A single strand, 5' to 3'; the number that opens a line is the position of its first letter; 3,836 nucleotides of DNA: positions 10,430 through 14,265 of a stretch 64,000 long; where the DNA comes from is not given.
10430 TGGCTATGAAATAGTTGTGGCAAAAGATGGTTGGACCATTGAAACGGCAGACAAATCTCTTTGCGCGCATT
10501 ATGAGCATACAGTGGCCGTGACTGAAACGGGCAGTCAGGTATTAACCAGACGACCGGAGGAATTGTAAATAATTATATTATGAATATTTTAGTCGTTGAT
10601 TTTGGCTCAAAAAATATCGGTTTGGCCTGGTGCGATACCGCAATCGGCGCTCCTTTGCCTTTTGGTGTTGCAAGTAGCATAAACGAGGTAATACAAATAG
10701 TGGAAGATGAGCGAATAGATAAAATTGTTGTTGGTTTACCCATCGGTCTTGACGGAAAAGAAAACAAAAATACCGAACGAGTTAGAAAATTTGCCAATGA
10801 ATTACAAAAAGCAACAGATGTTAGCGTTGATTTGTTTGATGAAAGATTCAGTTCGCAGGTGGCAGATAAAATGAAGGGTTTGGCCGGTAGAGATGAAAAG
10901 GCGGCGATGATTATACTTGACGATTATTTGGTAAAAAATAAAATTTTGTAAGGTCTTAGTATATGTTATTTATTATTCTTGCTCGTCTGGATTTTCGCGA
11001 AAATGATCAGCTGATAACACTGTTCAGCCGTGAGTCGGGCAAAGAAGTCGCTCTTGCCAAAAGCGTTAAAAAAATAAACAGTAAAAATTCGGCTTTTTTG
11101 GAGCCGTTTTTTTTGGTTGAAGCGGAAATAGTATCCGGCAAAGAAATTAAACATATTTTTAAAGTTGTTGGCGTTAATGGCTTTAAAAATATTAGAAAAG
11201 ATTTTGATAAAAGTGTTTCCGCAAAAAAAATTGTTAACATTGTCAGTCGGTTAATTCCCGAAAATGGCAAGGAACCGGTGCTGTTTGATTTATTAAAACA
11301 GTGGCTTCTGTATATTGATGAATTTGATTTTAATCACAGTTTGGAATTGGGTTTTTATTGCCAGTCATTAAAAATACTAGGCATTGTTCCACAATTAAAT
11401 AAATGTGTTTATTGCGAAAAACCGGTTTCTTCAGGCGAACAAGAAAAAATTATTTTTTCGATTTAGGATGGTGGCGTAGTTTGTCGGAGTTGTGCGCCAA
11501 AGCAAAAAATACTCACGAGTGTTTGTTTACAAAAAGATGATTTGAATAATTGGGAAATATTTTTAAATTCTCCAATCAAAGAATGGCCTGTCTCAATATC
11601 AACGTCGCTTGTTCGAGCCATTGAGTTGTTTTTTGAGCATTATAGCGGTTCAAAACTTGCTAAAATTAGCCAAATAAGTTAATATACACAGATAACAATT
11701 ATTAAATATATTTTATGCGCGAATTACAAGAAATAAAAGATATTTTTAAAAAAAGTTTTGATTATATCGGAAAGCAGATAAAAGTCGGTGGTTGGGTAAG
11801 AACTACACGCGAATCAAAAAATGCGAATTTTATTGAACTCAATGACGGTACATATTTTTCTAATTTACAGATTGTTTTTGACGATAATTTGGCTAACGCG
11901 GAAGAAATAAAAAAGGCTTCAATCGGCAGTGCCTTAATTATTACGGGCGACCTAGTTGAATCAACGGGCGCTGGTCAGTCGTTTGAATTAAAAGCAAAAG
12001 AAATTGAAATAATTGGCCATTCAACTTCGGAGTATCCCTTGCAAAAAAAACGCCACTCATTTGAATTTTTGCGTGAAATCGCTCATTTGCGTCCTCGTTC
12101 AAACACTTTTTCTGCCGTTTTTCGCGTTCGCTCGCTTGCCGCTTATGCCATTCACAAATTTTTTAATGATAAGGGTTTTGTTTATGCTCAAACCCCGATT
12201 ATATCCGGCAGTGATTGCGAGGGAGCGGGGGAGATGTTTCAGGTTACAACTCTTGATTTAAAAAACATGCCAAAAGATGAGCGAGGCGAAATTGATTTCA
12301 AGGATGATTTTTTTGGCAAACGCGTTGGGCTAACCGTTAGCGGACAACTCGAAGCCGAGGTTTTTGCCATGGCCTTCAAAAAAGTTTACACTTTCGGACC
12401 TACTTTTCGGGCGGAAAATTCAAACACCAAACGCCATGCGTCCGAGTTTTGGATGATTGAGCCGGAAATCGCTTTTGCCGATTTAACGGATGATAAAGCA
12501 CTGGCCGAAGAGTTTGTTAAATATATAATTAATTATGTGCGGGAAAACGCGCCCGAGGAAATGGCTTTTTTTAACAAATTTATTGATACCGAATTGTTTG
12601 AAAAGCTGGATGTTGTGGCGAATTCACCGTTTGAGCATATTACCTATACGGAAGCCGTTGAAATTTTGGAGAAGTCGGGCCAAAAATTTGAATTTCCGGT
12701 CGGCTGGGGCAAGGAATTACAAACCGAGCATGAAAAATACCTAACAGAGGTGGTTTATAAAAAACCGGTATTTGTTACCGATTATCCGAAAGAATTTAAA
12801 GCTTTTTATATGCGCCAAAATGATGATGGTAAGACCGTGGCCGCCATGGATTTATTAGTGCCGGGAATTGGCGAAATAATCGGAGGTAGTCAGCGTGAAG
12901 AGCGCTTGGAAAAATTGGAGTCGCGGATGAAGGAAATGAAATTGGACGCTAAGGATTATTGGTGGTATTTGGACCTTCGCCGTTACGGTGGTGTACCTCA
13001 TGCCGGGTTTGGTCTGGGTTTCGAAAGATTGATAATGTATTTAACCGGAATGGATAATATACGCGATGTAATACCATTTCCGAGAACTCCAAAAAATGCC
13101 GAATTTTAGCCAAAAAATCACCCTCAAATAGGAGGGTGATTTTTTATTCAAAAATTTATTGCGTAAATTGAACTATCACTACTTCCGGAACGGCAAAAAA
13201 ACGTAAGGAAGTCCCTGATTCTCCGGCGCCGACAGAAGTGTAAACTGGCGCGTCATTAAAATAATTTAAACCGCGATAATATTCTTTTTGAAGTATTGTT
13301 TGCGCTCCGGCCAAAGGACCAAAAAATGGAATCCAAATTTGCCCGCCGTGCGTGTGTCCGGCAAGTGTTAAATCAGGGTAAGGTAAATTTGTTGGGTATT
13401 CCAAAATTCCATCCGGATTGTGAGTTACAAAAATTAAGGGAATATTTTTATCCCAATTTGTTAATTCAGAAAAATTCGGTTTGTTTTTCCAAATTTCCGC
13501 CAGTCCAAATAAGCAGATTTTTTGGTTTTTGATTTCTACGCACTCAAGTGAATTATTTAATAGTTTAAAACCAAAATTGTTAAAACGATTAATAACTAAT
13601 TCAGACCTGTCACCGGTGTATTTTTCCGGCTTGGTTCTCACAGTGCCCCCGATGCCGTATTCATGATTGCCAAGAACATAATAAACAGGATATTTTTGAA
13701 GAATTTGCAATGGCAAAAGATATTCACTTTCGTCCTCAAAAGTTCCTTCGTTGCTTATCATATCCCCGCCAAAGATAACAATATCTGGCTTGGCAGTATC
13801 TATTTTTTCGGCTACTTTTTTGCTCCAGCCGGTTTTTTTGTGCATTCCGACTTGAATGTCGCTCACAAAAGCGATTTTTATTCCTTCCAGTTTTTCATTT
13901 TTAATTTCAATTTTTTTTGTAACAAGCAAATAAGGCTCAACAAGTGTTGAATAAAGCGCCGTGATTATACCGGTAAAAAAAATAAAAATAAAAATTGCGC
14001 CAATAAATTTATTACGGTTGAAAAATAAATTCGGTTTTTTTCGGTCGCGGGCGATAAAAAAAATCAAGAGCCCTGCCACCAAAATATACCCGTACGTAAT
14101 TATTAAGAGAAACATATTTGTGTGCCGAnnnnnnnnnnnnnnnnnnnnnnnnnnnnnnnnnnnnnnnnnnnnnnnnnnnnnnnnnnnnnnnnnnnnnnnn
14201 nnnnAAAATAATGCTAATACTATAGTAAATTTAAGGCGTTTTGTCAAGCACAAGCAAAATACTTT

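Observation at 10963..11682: recO is interrupted by an in-frame TAG lying between its two CxxC zinc-finger halves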

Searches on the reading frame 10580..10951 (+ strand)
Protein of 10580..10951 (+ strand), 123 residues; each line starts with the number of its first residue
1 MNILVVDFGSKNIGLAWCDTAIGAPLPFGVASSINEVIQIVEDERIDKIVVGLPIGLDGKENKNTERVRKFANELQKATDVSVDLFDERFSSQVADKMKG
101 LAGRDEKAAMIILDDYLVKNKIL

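Call 38: find_encoding_contigs(protein=window:10580-10951:+, flank=6000, max_places=10)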
Protein window:10580-10951:+ (123 aa): 2 contigs read that carry it; 2 places shown.
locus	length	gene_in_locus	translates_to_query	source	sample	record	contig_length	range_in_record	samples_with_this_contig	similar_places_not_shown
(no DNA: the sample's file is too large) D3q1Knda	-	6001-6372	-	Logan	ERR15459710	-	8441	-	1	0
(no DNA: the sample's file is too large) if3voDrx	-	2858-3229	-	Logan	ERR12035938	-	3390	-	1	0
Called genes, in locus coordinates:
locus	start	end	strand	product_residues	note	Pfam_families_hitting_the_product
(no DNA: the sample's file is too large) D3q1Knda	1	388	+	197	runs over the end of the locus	PF00281:Ribosomal_L5, PF00673:Ribosomal_L5_C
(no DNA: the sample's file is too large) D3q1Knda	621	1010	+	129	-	PF00410:Ribosomal_S8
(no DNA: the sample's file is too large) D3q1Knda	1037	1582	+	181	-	PF00347:Ribosomal_L6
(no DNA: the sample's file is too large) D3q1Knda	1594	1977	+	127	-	PF00861:Ribosomal_L18p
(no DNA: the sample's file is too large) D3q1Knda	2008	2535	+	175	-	PF00333:Ribosomal_S5, PF03719:Ribosomal_S5_C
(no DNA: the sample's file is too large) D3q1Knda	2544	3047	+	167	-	PF00828:Ribosomal_L27A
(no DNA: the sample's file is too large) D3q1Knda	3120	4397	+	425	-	PF00344:SecY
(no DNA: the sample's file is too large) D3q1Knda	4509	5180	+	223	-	PF00406:ADK, PF13238:AAA_18 (faint), PF13671:AAA_33 (weak), PF13207:AAA_17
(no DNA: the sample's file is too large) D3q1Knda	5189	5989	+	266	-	PF00557:Peptidase_M24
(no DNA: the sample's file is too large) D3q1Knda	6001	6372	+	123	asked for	PF03652:RuvX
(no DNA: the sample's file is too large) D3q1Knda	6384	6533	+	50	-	?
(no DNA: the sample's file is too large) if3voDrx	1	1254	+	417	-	?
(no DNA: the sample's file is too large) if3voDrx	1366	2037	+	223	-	PF00406:ADK, PF13238:AAA_18 (faint), PF13671:AAA_33 (weak), PF13207:AAA_17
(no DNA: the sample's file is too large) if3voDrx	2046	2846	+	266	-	PF00557:Peptidase_M24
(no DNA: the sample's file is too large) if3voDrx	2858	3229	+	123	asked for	PF03652:RuvX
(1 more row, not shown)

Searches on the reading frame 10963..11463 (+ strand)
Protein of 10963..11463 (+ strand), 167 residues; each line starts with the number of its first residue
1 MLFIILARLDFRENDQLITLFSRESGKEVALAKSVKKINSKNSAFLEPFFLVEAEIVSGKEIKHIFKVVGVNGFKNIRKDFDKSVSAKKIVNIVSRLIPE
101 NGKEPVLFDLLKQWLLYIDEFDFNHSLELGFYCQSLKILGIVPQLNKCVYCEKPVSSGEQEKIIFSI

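Call 10: search_protein_families(library=pfam, proteins=[window:10963-11463:+], max_evalue=0.01)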
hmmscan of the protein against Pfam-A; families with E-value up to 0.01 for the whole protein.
seq(167 aa): 2 families
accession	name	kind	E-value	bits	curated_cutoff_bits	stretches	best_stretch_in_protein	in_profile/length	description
PF11967.14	RecO_N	-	2.1e-14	53.8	27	1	4-71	9-77/80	Recombination protein O N terminal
PF02565.21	RecO_C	-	8.9e-11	42.2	22.1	1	78-157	1-80/157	Recombination protein O C terminal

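Call 12: find_encoding_contigs(protein=window:10963-11463:+, flank=3000, max_places=10)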
Protein seq(167 aa) (167 aa): no gene with exactly this product is on record in the collection.

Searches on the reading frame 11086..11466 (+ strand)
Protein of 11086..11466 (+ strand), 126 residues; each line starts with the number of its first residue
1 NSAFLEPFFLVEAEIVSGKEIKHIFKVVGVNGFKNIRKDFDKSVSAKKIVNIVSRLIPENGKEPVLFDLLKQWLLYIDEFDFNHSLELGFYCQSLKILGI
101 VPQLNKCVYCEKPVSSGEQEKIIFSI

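Call 42: find_encoding_contigs(protein=window:11086-11466:+, flank=3000, max_places=10)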
Protein window:11086-11466:+ (126 aa): no gene with exactly this product is on record in the collection.

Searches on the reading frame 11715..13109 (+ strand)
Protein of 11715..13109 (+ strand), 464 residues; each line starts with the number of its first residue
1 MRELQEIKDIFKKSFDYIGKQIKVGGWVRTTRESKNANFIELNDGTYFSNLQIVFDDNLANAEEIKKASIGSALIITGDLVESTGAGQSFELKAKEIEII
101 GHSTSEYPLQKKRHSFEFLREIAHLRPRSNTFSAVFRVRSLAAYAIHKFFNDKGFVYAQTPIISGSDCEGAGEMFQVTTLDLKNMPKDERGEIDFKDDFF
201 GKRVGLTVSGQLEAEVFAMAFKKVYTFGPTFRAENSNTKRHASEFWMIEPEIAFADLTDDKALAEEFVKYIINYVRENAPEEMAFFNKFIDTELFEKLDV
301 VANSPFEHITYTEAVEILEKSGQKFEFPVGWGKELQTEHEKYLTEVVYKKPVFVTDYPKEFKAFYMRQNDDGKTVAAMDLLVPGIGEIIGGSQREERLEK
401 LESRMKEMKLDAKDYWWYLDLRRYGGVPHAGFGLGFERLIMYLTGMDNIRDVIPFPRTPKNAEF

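Call 39: find_encoding_contigs(protein=window:11715-13109:+, flank=3000, max_places=10)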
Protein window:11715-13109:+ (464 aa): 1 contig read that carries it; 1 place shown.
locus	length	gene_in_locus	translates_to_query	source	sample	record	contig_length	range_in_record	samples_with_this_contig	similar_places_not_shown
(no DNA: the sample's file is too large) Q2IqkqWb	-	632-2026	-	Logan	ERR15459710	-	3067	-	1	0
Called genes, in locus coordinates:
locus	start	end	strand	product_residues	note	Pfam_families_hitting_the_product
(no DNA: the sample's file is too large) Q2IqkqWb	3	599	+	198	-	?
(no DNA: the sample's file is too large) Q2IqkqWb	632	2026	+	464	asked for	PF01336:tRNA_anti-codon, PF00152:tRNA-synt_2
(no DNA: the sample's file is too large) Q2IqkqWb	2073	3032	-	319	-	PF00149:Metallophos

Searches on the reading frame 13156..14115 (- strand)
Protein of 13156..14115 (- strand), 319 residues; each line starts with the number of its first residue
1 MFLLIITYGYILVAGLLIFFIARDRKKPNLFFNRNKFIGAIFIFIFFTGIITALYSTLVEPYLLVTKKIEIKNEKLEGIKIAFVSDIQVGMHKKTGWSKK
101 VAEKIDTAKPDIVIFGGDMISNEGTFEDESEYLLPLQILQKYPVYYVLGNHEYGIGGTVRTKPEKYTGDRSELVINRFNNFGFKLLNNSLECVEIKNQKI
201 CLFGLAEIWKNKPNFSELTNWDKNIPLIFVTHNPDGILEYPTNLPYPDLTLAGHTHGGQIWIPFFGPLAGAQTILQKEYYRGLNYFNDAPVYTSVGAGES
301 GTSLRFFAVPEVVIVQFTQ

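Call 51: search_protein_families(library=pfam, proteins=[window:13156-14115:-], max_evalue=0.001)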
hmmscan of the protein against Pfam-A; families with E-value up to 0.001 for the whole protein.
window:13156-14115:- (319 aa): 2 families
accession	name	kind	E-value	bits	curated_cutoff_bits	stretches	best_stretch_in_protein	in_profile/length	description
PF00149.33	Metallophos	-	1e-13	52.6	21.5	1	79-257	1-190/191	Calcineurin-like phosphoesterase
PF12850.12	Metallophos_2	-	0.00025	21.5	27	1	80-178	2-60/154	Calcineurin-like phosphoesterase superfamily domain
